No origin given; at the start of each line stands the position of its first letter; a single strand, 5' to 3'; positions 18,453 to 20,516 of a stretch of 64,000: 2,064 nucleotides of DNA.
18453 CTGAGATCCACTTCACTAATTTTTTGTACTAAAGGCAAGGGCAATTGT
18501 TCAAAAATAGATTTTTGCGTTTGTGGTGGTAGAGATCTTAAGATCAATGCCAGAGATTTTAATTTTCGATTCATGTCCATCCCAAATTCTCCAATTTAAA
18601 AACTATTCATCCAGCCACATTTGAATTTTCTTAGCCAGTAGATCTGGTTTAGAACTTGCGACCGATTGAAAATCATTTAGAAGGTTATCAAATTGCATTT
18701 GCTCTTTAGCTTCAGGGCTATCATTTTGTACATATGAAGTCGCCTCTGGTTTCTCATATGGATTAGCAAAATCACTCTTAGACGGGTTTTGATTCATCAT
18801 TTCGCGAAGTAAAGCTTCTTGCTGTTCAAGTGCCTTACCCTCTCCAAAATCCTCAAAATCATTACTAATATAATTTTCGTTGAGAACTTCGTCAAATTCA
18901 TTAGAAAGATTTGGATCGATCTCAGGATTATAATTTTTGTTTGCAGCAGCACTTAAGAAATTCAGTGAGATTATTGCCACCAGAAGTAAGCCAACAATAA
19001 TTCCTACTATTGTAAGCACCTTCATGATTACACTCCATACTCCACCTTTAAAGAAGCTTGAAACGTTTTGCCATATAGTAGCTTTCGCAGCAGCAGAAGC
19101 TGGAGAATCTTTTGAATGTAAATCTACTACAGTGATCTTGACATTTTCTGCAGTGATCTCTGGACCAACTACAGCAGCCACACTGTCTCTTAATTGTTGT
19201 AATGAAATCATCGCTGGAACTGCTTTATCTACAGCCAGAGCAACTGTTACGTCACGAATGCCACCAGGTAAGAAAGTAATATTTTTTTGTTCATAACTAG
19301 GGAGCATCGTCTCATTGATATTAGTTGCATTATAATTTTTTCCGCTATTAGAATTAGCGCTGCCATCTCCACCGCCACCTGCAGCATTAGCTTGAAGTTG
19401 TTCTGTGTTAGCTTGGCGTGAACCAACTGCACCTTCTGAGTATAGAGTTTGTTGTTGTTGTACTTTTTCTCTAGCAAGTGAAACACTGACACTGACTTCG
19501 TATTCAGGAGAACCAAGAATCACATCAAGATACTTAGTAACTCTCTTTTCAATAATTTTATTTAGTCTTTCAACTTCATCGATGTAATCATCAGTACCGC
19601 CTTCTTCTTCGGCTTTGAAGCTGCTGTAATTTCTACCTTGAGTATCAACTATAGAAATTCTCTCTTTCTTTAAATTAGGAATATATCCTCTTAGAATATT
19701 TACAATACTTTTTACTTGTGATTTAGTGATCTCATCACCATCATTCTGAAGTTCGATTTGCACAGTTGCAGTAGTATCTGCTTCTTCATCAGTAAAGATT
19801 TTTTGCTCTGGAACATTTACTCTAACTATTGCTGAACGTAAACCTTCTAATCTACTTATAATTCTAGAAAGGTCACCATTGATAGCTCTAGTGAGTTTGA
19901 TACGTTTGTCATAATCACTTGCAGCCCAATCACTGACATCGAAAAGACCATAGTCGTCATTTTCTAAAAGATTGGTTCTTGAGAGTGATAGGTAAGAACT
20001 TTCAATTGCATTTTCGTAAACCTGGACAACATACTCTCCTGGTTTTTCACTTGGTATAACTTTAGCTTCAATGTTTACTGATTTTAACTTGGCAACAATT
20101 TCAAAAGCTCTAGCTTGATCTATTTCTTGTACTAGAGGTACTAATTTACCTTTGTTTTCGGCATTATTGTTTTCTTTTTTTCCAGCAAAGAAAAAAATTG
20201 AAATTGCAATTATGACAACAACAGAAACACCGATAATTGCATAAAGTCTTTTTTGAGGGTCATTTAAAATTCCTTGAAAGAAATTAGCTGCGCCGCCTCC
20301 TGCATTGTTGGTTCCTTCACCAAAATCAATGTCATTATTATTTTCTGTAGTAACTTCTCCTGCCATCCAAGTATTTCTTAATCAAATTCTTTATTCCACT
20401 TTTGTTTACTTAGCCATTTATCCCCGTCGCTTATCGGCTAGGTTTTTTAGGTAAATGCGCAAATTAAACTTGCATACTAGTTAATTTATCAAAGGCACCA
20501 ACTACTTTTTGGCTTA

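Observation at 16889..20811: Minimal flagellar basal-body cluster: fliE-fliF, a 123-aa FliG N-domain-only gene, and fliH, with no fliI following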

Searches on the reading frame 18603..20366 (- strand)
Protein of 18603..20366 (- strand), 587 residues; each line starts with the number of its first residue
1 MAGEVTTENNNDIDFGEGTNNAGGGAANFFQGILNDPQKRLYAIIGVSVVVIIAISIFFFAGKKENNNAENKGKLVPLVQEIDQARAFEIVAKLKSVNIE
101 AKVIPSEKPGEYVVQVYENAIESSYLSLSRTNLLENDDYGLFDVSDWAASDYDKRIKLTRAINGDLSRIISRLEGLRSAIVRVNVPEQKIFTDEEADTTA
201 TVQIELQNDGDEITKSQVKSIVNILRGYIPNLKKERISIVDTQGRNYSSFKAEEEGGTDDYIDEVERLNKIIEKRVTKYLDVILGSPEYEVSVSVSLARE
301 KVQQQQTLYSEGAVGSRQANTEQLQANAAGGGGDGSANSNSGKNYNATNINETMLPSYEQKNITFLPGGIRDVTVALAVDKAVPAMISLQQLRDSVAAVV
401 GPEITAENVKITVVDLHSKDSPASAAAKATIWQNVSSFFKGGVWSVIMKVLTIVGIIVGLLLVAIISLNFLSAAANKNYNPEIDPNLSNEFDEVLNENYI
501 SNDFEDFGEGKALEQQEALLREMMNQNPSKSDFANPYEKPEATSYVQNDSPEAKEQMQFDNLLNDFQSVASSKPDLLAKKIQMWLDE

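Call 3: search_protein_families(library=pfam, proteins=[window:18603-20366:-], max_evalue=1)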
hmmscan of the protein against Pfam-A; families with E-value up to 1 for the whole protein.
window:18603-20366:- (587 aa): 4 families
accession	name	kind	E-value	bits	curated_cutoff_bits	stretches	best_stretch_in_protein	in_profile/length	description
PF01514.23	YscJ_FliF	-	1e-31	110.6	24.4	1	73-248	4-178/179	Secretory protein of YscJ/FliF family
PF08345.17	YscJ_FliF_C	-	2e-08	35.2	23.8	1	280-413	1-142/147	Flagellar M-ring protein C-terminal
PF25630.1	Phycodna_minor_capsid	-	0.05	14.3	27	0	40-67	3-30/96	Phycodnaviridae minor capsid protein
PF20462.4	DUF6715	-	0.62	10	27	1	43-82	7-46/192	Domain of unknown function (DUF6715)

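Call 4: search_protein_families(library=ncbifam, proteins=[window:18603-20366:-], max_evalue=1)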
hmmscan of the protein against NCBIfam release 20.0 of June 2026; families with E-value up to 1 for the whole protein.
window:18603-20366:- (587 aa): 7 families
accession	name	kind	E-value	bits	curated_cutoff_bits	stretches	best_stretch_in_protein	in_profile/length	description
TIGR00206.1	fliF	equivalog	5.3e-33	114.8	129.75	1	36-362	21-347/555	flagellar basal-body MS-ring/collar protein FliF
TIGR02544.1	III_secr_YscJ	equivalog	5.4e-13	49.1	161.95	1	78-246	22-190/193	type III secretion system inner membrane ring lipoprotein SctJ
NF004606.0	PRK05934.1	equivalog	0.00031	20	297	1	193-252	98-158/341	type III secretion system protein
NF011852.0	PRK15324.1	equivalog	0.0074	15.8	261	1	78-184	23-131/252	EscJ/YscJ/HrcJ family type III secretion inner membrane ring protein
NF011361.0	PRK14780.1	equivalog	0.031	13.6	199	1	9-75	175-239/263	lipoprotein signal peptidase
NF010618.0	PRK14013.2-4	equivalog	0.13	11.3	657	1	437-494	296-352/353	hypothetical protein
NF045849.1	ICE_MMCAP2_0565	equivalog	0.17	11.6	40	0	44-70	20-48/80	Mbov_0395 family pilin-like conjugal transfer protein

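Call 32: find_homologous_proteins(query=window:18603-20366:-, max_evalue=1e-10)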
Query window:18603-20366:- (587 aa): 114 proteins with E <= 1e-10 among 8000 candidates.
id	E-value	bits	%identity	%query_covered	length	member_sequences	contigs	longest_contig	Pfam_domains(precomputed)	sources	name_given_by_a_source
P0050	0.0e+0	1239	97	100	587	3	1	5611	PF08345.18,PF01514.24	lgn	-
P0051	1.3e-284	963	76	100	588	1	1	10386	PF08345.18,PF01514.24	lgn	-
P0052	3.0e-237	807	66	100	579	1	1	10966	PF08345.18,PF01514.24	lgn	-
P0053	5.4e-236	803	64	100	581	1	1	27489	PF08345.18,PF01514.24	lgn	-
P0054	1.0e-235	802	66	100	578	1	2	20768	PF08345.18,PF01514.24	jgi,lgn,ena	-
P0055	1.8e-234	798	64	100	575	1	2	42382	PF08345.18,PF01514.24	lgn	-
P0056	9.1e-234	795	65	100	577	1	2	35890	PF08345.18,PF01514.24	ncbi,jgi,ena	jgi:flagellar biosynthesis/type III secretory pathway M-ring protein FliF/YscJ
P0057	1.9e-232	791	65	100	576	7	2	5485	PF08345.18,PF01514.24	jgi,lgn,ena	jgi:flagellar M-ring protein FliF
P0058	4.7e-232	790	64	100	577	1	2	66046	PF08345.18,PF01514.24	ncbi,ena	-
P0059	1.9e-231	788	63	100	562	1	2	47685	PF08345.18,PF01514.24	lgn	-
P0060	2.2e-230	784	64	100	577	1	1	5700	PF08345.18,PF01514.24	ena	-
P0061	1.0e-229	782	63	100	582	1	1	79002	PF08345.18,PF01514.24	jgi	jgi:flagellar biosynthesis/type III secretory pathway M-ring protein FliF/YscJ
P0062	5.4e-229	779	64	100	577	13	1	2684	PF08345.18,PF01514.24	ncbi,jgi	jgi:flagellar biosynthesis/type III secretory pathway M-ring protein FliF/YscJ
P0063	3.7e-228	777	62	100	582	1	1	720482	PF08345.18,PF01514.24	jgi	jgi:flagellar M-ring protein FliF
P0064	1.0e-227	775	63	100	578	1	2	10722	PF08345.18,PF01514.24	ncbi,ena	-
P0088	1.8e-198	679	54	100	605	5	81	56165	PF08345.18,PF01514.24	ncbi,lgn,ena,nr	ncbi:MAG: hypothetical protein MK033_03355 [Candidatus Caenarcaniphilales bacterium]|nr:hypothetical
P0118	9.5e-101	356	43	69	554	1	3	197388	PF08345.18,PF01514.24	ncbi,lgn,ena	-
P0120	3.3e-100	354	35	88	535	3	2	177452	PF08345.18,PF01514.24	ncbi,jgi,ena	-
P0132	4.0e-97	344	38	89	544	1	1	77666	PF08345.18,PF01514.24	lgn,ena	-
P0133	5.1e-97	344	36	89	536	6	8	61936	PF08345.18,PF01514.24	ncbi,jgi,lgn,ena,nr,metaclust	ncbi:MAG: flagellar M-ring protein FliF [Candidatus Melainabacteria bacterium RIFCSPLOWO2_02_FULL_35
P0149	1.5e-93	332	42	67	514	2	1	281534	PF08345.18,PF01514.24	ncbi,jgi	jgi:flagellar biosynthesis/type III secretory pathway M-ring protein FliF/YscJ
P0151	3.6e-19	87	29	58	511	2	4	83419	PF08345.18,PF01514.24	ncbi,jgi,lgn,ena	-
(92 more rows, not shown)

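Call 33: find_encoding_contigs(protein=P0133, flank=10000, max_places=1)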
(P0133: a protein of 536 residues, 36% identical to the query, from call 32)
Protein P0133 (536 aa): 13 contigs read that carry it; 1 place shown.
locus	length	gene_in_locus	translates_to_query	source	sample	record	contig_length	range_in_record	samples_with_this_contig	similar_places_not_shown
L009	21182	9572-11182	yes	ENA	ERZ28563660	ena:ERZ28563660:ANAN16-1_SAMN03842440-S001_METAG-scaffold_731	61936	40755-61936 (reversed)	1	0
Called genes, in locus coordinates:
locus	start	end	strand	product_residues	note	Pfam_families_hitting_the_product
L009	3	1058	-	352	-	?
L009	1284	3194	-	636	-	-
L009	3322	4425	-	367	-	-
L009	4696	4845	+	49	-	-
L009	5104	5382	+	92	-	-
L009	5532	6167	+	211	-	PF22692:LlgE_F_G_D1 (weak), PF06429:Flg_bbr_C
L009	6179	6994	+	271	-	PF22692:LlgE_F_G_D1, PF06429:Flg_bbr_C (weak)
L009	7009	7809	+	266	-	-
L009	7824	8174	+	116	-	-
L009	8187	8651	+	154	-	PF00460:Flg_bb_rod, PF06429:Flg_bbr_C (weak)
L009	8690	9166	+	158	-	PF01464:SLT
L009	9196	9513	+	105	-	PF02049:FliE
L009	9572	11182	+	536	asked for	PF01514:YscJ_FliF, PF08345:YscJ_FliF_C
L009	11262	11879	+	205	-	-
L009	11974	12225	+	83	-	PF00550:PP-binding, PF14573:PP-binding_2 (weak)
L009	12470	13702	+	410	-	PF00109:ketoacyl-synt, PF02801:Ketoacyl-synt_C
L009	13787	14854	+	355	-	-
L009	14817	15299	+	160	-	-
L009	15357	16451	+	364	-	PF04055:Radical_SAM, PF19288:CofH_C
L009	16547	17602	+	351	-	-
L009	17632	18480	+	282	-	PF01479:S4, PF22421:SYY_C-terminal (weak), PF01728:FtsJ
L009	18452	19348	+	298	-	PF01513:NAD_kinase, PF20143:NAD_kinase_C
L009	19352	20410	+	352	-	PF00793:DAHP_synth_1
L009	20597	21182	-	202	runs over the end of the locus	-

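Call 34: find_encoding_contigs(protein=P0118, flank=10000, max_places=1)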
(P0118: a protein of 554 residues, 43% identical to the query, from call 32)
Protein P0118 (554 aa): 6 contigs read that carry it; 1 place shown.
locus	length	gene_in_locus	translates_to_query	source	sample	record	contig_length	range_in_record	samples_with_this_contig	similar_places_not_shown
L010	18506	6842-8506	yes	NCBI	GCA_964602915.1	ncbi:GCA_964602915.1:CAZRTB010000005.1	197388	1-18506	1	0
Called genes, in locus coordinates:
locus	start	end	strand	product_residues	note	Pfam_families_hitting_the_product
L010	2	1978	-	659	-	?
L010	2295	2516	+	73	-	-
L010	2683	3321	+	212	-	PF06429:Flg_bbr_C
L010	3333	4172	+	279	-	PF22692:LlgE_F_G_D1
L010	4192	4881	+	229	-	-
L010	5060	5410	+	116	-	-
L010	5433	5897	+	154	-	PF00460:Flg_bb_rod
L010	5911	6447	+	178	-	PF01464:SLT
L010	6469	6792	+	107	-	PF02049:FliE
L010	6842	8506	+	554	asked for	PF01514:YscJ_FliF, PF08345:YscJ_FliF_C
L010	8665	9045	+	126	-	-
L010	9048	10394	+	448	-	PF02108:FliH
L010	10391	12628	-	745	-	PF18072:FGAR-AT_linker, PF00586:AIRS, PF02769:AIRS_C, PF00586:AIRS, PF02769:AIRS_C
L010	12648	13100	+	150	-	-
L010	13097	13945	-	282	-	PF13369:Transglut_core2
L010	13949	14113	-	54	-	-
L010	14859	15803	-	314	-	PF01551:Peptidase_M23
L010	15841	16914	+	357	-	PF13411:MerR_1 (weak)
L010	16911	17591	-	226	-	PF00702:Hydrolase, PF13419:HAD_2, PF13242:Hydrolase_like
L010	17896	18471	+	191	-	PF00768:Peptidase_S11, PF13354:Beta-lactamase2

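Call 35: find_encoding_contigs(protein=P0088, flank=10000, max_places=1)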
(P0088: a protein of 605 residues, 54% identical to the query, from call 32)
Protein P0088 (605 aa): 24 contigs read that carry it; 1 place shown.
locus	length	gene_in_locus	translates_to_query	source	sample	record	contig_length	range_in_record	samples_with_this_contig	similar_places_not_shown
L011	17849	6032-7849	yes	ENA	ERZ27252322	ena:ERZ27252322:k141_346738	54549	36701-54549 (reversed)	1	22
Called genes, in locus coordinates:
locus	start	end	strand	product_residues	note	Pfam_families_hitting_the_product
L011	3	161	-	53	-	?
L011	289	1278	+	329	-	-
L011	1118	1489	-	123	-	-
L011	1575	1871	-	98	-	-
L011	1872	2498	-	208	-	-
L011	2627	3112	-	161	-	PF01842:ACT, PF22629:ACT_AHAS_ss, PF13710:ACT_5, PF10369:ALS_ss_C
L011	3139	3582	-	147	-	PF02502:LacAB_rpiB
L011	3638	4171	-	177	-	PF00213:OSCP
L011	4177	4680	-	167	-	PF00430:ATP-synt_B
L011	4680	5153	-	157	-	PF00430:ATP-synt_B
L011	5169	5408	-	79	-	PF00137:ATP-synt_C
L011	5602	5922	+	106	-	PF02049:FliE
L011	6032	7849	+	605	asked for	PF01514:YscJ_FliF, PF08345:YscJ_FliF_C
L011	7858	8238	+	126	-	-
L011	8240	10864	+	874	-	-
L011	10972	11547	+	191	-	PF08712:Nfu_N, PF01106:NifU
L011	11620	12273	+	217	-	-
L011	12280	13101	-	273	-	PF02673:BacA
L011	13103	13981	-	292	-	PF01746:tRNA_m1G_MT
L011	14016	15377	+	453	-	PF00939:Na_sulph_symp, PF03600:CitMHS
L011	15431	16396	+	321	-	PF00365:PFK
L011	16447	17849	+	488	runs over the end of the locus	-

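Call 37: find_encoding_contigs(protein=P0149, flank=10000, max_places=1)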
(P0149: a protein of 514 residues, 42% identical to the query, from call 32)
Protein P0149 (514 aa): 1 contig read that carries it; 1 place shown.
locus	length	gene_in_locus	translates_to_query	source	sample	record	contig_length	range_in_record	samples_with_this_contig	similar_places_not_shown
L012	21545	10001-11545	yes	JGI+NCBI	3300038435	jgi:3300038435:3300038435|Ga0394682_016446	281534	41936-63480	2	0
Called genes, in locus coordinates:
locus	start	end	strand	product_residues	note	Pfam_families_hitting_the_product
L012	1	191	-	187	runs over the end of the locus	PF00565:SNase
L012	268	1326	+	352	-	PF00034:Cytochrom_C (faint), PF03150:CCP_MauG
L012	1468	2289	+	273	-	PF17930:LpxI_N, PF06230:LpxI_C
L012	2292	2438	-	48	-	-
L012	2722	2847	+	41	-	-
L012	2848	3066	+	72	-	-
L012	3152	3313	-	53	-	-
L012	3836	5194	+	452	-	-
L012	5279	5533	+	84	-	-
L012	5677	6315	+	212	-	PF06429:Flg_bbr_C (weak)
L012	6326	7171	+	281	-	PF22692:LlgE_F_G_D1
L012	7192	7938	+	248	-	-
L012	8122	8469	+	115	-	PF00460:Flg_bb_rod (weak)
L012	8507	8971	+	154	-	PF00460:Flg_bb_rod, PF06429:Flg_bbr_C (weak)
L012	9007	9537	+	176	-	PF01464:SLT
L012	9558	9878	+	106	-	PF02049:FliE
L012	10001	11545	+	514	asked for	PF01514:YscJ_FliF, PF08345:YscJ_FliF_C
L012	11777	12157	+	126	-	-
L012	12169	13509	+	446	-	PF02108:FliH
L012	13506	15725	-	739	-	PF18072:FGAR-AT_linker, PF00586:AIRS, PF02769:AIRS_C, PF00586:AIRS, PF02769:AIRS_C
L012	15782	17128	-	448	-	-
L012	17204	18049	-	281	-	PF13369:Transglut_core2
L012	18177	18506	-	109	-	-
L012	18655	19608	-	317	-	PF01551:Peptidase_M23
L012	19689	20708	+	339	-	-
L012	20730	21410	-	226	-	PF00702:Hydrolase, PF13419:HAD_2, PF13242:Hydrolase_like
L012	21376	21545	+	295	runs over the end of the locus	PF13354:Beta-lactamase2, PF00768:Peptidase_S11 (weak)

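Call 38: find_encoding_contigs(protein=P0151, flank=10000, max_places=1)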
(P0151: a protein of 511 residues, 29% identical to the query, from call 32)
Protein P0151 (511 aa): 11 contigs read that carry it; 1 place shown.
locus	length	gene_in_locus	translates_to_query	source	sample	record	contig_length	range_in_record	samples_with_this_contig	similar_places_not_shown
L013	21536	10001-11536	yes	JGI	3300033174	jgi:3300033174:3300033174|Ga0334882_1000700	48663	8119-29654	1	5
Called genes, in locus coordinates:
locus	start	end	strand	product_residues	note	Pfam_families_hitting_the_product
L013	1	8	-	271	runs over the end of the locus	PF00669:Flagellin_N, PF00700:Flagellin_C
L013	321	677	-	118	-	PF02561:FliS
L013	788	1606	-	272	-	PF00669:Flagellin_N, PF00700:Flagellin_C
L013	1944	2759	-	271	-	PF00669:Flagellin_N, PF00700:Flagellin_C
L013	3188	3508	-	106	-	-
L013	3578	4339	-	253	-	-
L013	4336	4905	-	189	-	PF27605:ODF2_C (weak)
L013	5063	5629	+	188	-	-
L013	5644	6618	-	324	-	PF04542:Sigma70_r2, PF04539:Sigma70_r3 (weak), PF08281:Sigma70_r4_2, PF04545:Sigma70_r4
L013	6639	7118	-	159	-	PF02120:Flg_hook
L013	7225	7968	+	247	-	-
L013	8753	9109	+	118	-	PF00460:Flg_bb_rod (weak)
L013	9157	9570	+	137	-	PF06429:Flg_bbr_C (weak)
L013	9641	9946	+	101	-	PF02049:FliE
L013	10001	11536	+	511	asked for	PF01514:YscJ_FliF, PF08345:YscJ_FliF_C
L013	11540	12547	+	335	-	PF14842:FliG_N, PF14841:FliG_M, PF01706:FliG_C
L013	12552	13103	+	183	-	PF02108:FliH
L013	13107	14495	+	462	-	PF02874:ATP-synt_ab_N (weak), PF00006:ATP-synt_ab, PF18269:T3SS_ATPase_C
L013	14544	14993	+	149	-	PF02050:FliJ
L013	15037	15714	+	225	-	-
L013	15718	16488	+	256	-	PF01618:MotA_ExbB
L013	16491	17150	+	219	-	PF13677:MotB_plug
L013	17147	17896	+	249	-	PF13677:MotB_plug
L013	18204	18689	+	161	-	PF04347:FliO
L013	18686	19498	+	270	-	PF00813:FliP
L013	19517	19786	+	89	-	PF01313:Bac_export_3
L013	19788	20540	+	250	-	PF01311:Bac_export_1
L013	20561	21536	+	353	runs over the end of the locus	PF01312:Bac_export_2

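Call 46: find_homologous_proteins(query=L013:11540-12547:+, max_evalue=0.00001)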
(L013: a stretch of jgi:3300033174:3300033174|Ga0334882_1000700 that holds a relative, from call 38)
Query L013:11540-12547:+ (335 aa): 520 proteins with E <= 0.00001 among 8000 candidates; the best 120 are listed.
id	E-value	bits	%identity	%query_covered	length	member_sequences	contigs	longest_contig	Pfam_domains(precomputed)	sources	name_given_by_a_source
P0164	5.6e-199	678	100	100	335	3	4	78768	PF14842.12,PF14841.12,PF01706.22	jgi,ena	-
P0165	4.0e-177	606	88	100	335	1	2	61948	PF14842.12,PF14841.12,PF01706.22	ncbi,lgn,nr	ncbi:MAG: hypothetical protein IH624_00385 [Phycisphaerae bacterium]|nr:hypothetical protein [Phycis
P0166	4.0e-174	596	90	97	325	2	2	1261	PF14842.12,PF14841.12,PF01706.22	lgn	-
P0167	7.7e-173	592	85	100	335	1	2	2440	PF14842.12,PF14841.12,PF01706.22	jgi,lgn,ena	-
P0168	1.6e-171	588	86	100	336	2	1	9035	PF14842.12,PF14841.12,PF03448.23,PF01706.22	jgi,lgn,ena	-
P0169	8.0e-156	536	76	100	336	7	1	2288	PF14842.12,PF14841.12,PF03448.23,PF01706.22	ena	-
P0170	1.9e-152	525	76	100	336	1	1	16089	PF14842.12,PF14841.12,PF01706.22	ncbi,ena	-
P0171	2.0e-152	525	77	100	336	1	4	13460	PF14842.12,PF14841.12,PF01706.22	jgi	-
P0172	5.5e-148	510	73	100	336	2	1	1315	PF14842.12,PF14841.12,PF01706.22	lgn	-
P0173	5.3e-141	487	71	100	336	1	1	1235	PF14842.12,PF14841.12,PF01706.22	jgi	jgi:flagellar motor switch protein FliG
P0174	6.2e-141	487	71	100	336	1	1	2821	PF14842.12,PF14841.12,PF03448.23,PF01706.22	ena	-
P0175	4.2e-139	481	71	100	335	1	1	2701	PF14842.12,PF14841.12,PF01706.22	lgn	-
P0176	5.0e-139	481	71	100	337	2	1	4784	PF14842.12,PF14841.12,PF01706.22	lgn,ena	-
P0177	5.8e-138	477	69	100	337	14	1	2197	PF14842.12,PF14841.12,PF01706.22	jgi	jgi:flagellar motor switch protein FliG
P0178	9.0e-138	477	70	100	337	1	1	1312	PF14842.12,PF14841.12,PF03448.23,PF01706.22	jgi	-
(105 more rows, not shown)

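Call 48: search_dna_similar(query=L013:11540-12547:+, collection=plasmids, mode=protein, max_rows=30, rows=spread)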
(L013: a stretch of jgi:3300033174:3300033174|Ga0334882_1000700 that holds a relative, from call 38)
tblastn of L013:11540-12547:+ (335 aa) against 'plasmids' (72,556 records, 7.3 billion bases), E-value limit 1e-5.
Records with a match: 195; places in all: 197; records where one place covers at least 80% of the query: 192.
Best place of each record, by identity: <60% 195.
By first word of the organism name: Ralstonia 134; Azospirillum 11; Escherichia 7; Sinorhizobium 5; Salmonella 5; Cupriavidus 4; Curtobacterium 3; Phyllobacterium 3; Bacillus 2; Loktanella 2; and 17 more.
By predicted mobility (MOB-suite, as given by PLSDB): mobilizable 115; non-mobilizable 79; conjugative 1.
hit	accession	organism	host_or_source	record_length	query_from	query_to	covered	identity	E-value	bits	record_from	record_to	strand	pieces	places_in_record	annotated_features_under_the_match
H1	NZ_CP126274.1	Curtobacterium sp. MCBD17_040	-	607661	3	330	98%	29.1%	6e-22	103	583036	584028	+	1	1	fliG: flagellar motor switch protein FliG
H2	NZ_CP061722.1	Pseudarthrobacter sp. BIM B-2242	cell culture,paddy soil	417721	2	322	96%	26.2%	1e-14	82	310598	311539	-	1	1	fliG: flagellar motor switch protein FliG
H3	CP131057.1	Hyphomicrobiales bacterium UR115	tomato,bacteria,rhizosphere soil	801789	2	309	92%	26.4%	1e-11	73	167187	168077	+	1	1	none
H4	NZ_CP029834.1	Azospirillum ramasamyi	single cell,Cow dung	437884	2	335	100%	22.6%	2e-11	72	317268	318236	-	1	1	flagellar motor switch protein FliG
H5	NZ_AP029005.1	Ralstonia pseudosolanacearum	-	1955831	1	327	98%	22.9%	2e-12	76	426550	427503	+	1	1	none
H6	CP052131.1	Ralstonia solanacearum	tomato,cell culture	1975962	1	327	98%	22.9%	2e-12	76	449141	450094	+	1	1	fliG: flagellar motor switch protein FliG | fliF: flagellar M-ring protein FliF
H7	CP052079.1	Ralstonia solanacearum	tomato,cell culture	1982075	1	327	98%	22.9%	2e-12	76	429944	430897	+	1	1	none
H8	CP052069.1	Ralstonia solanacearum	tomato,cell culture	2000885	1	327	98%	22.9%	2e-12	76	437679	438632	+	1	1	none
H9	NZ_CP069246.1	Ralstonia pseudosolanacearum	Arachis hypogaea,tissue sample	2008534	1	327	98%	22.9%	2e-12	76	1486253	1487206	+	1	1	none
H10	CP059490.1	Ralstonia solanacearum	Casuarina equisetifolia,plant ...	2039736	1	327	98%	22.9%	2e-12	76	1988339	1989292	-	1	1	fliG: flagellar motor switch protein FliG | fliF: flagellar M-ring protein FliF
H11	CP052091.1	Ralstonia solanacearum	tomato,cell culture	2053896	1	327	98%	22.9%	2e-12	76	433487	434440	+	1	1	fliG: flagellar motor switch protein FliG | fliF: flagellar M-ring protein FliF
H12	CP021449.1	Ralstonia solanacearum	sesame seedling,cell culture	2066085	1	327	98%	22.9%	2e-12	76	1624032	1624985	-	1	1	hypothetical protein (x2)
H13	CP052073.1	Ralstonia solanacearum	tomato,cell culture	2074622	1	327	98%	22.9%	2e-12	76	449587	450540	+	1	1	none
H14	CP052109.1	Ralstonia solanacearum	tomato,cell culture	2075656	1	327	98%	22.9%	2e-12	76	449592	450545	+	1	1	fliG: flagellar motor switch protein FliG | fliF: flagellar M-ring protein FliF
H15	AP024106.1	Ralstonia solanacearum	-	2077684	1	327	98%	22.9%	2e-12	76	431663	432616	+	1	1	fliG: flagellar motor switch protein G | fliF: flagellar M-ring protein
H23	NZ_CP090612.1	Escherichia coli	pig,lung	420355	2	331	99%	22.3%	3e-9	66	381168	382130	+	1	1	fliG: flagellar motor switch protein FliG | fliF: flagellar basal-body MS-ring/collar protein FliF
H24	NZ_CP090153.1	Roseivivax marinus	Bathymodiolus marisindicus,single cell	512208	3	313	93%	23.6%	5e-12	74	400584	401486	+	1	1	flagellar motor switch protein FliG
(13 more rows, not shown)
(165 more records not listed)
